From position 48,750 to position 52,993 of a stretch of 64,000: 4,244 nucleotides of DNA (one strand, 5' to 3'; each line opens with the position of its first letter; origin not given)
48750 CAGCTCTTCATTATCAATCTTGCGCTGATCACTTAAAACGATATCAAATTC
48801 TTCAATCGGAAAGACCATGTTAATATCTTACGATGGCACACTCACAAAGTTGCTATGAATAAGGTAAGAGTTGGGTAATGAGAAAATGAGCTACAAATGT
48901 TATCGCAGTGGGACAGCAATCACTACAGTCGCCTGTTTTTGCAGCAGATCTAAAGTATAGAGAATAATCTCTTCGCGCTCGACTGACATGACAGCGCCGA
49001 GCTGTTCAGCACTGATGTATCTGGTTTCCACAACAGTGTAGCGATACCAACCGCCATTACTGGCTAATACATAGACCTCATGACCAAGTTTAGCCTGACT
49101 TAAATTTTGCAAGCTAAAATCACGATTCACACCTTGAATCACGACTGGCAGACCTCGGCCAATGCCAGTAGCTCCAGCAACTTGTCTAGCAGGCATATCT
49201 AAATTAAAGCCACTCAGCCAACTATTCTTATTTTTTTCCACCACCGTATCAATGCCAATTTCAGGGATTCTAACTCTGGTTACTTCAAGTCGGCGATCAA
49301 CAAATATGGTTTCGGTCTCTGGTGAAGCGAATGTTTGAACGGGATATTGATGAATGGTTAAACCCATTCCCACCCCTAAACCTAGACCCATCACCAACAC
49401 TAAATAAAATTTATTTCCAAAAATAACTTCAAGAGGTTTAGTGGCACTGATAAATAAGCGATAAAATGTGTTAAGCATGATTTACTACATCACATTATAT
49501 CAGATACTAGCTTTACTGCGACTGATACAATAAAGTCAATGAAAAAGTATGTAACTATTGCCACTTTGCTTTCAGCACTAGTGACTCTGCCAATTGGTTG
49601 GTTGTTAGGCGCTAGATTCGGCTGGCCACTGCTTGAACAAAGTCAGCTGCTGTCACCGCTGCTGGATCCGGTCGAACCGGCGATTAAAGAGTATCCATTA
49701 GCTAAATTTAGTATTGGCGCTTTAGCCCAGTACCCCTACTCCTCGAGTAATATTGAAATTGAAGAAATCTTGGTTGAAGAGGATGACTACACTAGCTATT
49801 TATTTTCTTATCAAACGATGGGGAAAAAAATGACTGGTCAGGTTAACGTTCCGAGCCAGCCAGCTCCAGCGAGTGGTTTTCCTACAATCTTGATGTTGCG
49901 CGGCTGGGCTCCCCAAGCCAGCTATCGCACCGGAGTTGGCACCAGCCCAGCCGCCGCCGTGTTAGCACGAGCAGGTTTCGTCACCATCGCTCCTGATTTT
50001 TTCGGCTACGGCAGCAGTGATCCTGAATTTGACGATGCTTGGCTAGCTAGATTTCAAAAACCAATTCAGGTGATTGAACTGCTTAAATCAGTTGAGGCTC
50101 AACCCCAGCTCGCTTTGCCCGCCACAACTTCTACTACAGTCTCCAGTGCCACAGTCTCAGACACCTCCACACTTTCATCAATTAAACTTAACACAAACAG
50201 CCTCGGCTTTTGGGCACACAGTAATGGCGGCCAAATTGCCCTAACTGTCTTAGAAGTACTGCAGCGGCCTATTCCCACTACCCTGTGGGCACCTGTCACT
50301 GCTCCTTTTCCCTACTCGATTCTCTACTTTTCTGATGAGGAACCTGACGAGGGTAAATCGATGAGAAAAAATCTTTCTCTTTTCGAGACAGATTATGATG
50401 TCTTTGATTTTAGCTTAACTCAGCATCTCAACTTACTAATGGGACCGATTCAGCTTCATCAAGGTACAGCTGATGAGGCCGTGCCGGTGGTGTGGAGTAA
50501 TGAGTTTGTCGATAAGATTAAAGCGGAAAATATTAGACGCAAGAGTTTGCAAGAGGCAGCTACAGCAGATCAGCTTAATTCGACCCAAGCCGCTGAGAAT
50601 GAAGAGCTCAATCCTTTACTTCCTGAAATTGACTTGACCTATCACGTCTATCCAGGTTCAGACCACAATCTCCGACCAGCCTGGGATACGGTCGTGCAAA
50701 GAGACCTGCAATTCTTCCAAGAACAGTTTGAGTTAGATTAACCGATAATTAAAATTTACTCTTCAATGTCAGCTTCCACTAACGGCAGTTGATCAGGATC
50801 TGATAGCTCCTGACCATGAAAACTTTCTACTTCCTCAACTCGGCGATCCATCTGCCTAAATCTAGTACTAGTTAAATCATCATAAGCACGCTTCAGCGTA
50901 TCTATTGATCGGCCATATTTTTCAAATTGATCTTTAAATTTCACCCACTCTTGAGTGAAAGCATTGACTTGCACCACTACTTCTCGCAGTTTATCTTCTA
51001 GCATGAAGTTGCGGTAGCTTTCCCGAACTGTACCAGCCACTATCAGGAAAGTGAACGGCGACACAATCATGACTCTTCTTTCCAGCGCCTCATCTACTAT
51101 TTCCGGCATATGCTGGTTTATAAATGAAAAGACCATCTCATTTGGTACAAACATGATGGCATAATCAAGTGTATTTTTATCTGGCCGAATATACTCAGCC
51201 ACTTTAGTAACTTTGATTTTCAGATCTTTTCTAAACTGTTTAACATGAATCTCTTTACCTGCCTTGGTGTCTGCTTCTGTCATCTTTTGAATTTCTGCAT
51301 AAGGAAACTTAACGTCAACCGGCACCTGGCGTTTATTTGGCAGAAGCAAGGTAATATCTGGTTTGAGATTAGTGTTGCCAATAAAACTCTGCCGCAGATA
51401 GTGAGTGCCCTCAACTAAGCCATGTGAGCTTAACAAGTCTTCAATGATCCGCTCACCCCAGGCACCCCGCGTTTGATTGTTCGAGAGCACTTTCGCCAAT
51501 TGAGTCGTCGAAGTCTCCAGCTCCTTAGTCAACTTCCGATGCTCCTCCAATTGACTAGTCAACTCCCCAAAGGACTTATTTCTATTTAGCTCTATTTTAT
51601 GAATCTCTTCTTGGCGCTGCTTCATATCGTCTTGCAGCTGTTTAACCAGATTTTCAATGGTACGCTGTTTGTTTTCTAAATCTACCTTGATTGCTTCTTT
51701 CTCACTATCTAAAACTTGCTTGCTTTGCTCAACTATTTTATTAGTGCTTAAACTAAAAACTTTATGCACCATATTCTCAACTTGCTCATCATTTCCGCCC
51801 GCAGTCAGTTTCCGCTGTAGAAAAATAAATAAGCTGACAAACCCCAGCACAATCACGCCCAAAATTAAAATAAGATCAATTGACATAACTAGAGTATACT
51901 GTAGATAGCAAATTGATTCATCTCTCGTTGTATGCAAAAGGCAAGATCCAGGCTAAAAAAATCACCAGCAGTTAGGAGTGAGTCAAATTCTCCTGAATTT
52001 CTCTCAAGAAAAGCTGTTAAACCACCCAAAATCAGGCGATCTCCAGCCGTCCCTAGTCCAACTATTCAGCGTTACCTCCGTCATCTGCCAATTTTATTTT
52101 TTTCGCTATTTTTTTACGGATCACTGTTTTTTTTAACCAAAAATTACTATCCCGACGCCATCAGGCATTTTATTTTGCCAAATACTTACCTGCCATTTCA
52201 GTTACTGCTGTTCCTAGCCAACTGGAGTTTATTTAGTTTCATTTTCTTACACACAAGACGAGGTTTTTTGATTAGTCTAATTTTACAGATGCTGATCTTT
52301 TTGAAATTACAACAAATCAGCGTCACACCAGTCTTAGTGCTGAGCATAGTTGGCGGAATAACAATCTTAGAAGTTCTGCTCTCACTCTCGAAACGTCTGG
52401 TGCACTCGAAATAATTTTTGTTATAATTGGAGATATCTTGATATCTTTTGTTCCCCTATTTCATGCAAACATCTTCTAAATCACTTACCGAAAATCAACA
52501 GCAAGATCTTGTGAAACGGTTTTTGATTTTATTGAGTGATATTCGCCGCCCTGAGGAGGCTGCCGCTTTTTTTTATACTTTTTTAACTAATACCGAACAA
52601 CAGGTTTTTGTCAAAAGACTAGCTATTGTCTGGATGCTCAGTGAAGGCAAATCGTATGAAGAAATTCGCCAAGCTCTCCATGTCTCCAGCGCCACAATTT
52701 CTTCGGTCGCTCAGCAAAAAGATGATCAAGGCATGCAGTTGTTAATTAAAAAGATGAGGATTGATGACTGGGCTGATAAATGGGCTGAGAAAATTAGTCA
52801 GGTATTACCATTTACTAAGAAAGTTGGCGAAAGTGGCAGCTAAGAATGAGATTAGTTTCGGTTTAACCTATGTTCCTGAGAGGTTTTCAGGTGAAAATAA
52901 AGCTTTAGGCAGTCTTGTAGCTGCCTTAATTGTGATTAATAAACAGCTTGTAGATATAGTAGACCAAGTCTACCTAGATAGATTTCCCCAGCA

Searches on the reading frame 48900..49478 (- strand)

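Call 46: search_protein_families(library=pfam, proteins=[window:48900-49478:-], max_evalue=0.001)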
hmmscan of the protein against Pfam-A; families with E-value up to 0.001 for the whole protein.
window:48900-49478:- (192 aa): 1 family
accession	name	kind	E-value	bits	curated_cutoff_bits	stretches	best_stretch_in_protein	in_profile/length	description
PF04203.18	Sortase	-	5.7e-06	26.5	26.6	1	69-175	1-106/125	Sortase domain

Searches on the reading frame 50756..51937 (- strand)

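Call 46: search_protein_families(library=pfam, proteins=[window:50756-51937:-], max_evalue=0.001)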
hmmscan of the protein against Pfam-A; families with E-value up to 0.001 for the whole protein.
window:50756-51937:- (393 aa): 2 families
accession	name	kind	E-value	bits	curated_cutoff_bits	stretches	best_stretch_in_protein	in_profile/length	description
PF02646.22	RmuC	-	8.3e-63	212.6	26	1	93-373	2-284/291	RmuC family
PF04108.17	ATG17_like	-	0.00046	20.2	43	0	73-154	194-277/355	Autophagy protein ATG17-like domain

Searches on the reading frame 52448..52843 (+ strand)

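Call 46: search_protein_families(library=pfam, proteins=[window:52448-52843:+], max_evalue=0.001)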
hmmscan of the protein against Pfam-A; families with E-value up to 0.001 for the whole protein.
window:52448-52843:+ (131 aa): 2 families
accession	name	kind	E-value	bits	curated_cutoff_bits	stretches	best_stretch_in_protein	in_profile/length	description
PF01371.25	Trp_repressor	-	6.5e-12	45.8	27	1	23-89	4-71/88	Trp repressor protein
PF13384.12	HTH_23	-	0.0001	22.4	24.6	1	56-85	6-35/50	Homeodomain-like domain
